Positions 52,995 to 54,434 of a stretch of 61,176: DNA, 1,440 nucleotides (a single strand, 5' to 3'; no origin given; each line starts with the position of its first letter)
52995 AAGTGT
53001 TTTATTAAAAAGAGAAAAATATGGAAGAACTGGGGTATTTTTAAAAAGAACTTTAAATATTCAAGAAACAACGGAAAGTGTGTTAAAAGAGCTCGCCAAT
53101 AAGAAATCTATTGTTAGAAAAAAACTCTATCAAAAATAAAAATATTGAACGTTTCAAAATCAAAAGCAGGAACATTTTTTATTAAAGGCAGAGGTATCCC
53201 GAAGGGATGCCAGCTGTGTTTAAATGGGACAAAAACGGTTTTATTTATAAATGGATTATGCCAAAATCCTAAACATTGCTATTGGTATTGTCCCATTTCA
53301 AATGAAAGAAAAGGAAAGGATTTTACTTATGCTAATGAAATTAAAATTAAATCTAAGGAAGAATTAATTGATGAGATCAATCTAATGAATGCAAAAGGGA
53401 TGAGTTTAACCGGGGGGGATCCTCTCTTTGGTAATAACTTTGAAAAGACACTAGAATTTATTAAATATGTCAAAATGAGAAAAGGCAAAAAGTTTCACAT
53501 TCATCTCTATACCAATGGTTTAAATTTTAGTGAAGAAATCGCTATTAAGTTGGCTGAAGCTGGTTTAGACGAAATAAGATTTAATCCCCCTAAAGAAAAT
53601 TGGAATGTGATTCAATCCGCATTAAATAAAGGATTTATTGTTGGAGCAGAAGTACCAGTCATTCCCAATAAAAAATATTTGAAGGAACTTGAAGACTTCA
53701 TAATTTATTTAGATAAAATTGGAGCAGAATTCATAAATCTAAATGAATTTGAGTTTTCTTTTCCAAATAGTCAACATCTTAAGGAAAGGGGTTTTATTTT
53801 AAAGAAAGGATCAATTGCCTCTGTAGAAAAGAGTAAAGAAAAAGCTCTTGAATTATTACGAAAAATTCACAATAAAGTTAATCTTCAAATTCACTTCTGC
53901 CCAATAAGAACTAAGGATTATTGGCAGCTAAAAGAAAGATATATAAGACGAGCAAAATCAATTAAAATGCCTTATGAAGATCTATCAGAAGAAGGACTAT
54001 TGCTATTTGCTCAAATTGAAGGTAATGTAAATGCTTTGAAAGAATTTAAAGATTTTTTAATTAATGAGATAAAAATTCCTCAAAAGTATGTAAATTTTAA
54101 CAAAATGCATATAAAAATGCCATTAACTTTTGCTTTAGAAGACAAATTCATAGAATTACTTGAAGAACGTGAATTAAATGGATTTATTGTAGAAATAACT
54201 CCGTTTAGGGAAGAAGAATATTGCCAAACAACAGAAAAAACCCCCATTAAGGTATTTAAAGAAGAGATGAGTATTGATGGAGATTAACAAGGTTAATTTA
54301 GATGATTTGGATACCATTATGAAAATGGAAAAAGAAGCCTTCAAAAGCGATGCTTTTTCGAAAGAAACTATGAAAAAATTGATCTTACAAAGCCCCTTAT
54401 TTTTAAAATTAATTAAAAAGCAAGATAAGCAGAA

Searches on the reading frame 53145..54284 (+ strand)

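Call 77: search_protein_families(library=pfam, proteins=[window:53145-54284:+], max_evalue=0.00001)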
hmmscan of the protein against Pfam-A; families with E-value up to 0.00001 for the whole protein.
window:53145-54284:+ (380 aa): 2 families
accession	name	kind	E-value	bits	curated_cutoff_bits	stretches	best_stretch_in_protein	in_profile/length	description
PF04055.27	Radical_SAM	-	5.4e-10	40.1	29.5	1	47-147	12-108/166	Radical SAM superfamily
PF13353.11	Fer4_12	-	9.5e-09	36.1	22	1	28-123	5-90/137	4Fe-4S single cluster domain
